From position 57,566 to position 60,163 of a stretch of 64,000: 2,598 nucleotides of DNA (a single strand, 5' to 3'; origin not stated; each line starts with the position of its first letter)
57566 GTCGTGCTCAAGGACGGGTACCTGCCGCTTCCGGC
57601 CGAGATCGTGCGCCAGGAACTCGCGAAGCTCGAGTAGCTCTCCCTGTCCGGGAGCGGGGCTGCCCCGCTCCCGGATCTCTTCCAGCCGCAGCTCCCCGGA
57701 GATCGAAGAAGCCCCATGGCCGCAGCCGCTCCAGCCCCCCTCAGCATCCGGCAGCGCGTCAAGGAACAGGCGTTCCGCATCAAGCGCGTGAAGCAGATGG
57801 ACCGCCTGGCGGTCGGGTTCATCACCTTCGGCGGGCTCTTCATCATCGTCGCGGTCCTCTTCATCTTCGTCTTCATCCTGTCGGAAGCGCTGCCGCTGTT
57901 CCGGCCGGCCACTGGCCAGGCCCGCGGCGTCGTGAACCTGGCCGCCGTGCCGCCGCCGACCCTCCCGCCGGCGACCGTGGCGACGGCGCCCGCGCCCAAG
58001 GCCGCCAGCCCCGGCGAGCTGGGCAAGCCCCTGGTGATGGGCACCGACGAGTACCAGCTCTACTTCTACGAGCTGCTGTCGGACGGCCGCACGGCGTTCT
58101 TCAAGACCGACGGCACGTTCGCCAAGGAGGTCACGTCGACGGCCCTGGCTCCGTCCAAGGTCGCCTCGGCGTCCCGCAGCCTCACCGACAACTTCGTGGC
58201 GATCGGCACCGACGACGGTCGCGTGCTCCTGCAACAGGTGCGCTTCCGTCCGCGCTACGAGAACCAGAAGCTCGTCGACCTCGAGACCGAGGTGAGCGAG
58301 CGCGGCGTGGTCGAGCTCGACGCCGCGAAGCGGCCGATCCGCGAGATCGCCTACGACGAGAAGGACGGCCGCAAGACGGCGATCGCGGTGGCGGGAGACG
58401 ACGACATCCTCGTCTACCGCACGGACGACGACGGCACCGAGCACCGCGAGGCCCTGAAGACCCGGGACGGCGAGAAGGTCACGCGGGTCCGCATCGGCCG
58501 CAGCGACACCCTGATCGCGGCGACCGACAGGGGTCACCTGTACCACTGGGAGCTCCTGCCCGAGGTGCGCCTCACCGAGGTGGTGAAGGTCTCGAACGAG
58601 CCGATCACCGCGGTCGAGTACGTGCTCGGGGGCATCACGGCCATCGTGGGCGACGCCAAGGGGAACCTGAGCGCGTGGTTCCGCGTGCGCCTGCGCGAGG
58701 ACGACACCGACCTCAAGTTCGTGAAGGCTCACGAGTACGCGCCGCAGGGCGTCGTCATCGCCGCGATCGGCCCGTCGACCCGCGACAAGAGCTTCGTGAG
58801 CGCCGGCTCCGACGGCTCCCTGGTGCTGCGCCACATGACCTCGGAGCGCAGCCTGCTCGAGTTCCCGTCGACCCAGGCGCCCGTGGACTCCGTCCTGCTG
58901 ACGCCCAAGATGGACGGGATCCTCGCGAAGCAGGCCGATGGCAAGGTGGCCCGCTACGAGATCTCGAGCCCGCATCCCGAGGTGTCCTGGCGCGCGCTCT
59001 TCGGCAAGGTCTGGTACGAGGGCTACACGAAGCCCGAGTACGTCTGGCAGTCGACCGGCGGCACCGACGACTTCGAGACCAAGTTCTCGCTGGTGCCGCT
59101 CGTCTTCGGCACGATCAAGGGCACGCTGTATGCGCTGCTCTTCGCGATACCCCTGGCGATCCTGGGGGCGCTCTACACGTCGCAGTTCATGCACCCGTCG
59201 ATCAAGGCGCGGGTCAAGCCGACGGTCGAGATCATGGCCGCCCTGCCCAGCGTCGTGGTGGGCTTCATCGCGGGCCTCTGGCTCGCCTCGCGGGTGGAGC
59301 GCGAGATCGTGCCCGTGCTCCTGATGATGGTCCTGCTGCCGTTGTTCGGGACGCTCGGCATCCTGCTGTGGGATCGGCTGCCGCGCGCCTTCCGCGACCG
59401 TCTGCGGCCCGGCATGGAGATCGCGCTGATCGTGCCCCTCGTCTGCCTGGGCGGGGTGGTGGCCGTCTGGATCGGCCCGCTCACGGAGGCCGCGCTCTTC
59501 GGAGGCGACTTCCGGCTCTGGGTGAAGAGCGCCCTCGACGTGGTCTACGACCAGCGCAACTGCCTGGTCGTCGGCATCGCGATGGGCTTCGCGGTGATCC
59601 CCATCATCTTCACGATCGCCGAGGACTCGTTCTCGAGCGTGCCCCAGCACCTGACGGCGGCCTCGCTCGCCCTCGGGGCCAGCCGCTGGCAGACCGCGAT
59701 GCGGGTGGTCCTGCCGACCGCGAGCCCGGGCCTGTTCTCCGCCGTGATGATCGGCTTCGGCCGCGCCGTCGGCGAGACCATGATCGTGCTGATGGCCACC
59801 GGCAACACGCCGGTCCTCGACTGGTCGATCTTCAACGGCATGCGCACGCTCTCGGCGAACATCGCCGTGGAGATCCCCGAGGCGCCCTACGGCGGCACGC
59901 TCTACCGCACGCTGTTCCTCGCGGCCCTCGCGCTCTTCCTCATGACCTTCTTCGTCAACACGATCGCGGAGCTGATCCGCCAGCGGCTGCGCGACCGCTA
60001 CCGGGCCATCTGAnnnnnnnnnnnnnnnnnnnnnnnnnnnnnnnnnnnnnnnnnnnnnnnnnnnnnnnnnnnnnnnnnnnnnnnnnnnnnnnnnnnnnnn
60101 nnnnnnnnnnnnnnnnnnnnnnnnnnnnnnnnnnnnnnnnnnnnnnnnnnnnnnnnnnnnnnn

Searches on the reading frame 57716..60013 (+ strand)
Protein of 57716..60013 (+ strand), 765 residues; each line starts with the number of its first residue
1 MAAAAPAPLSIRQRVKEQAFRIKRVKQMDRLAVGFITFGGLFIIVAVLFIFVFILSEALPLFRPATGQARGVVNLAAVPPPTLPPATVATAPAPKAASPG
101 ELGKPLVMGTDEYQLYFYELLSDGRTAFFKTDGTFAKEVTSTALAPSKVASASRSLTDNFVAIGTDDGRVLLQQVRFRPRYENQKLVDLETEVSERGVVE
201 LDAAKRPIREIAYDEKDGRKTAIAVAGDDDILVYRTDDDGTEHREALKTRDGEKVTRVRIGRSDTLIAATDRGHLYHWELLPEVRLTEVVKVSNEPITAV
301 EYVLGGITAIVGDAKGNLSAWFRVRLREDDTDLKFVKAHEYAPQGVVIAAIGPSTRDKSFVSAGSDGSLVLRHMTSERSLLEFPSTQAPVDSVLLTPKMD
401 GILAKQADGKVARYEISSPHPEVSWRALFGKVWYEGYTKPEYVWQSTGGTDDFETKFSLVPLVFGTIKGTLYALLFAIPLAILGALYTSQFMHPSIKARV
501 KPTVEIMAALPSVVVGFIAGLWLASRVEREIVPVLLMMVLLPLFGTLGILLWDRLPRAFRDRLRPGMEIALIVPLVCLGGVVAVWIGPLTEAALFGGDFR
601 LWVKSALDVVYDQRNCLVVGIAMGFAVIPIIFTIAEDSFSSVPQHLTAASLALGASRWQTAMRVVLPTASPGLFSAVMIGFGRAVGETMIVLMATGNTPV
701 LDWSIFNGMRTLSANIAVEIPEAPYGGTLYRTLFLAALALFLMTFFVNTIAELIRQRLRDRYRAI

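Call 64: search_protein_families(library=pfam, proteins=[window:57716-60013:+], max_evalue=0.0001)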
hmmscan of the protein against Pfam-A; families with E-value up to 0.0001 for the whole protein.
window:57716-60013:+ (765 aa): 6 families
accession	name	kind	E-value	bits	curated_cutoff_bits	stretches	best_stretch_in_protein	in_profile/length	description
PF00528.27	BPD_transp_1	-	9.4e-12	45.5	26.4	1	539-759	43-183/184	Binding-protein-dependent transport system inner membrane component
PF24817.1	WD40_WDHD1_1st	-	1.2e-06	28.4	109.9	0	354-426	95-167/291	WDHD1 first WD40 domain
PF24814.1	WD40_Prp19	-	1.2e-05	25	320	0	339-417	2-79/281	Prp19 WD40 domain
PF24807.1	WD40_CDC20-Fz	-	1.9e-05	24.6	200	0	220-404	20-194/292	CDC20/Fizzy WD40 domain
PF23414.1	Beta-prop_EML_2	-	2.5e-05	24.2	90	0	138-279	31-152/266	Echinoderm microtubule-associated protein second beta-propeller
PF25171.1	Beta-prop_WDR36-Utp21_1st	-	6.1e-05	23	80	0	144-305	148-247/266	WDR36/Utp21 first beta-propeller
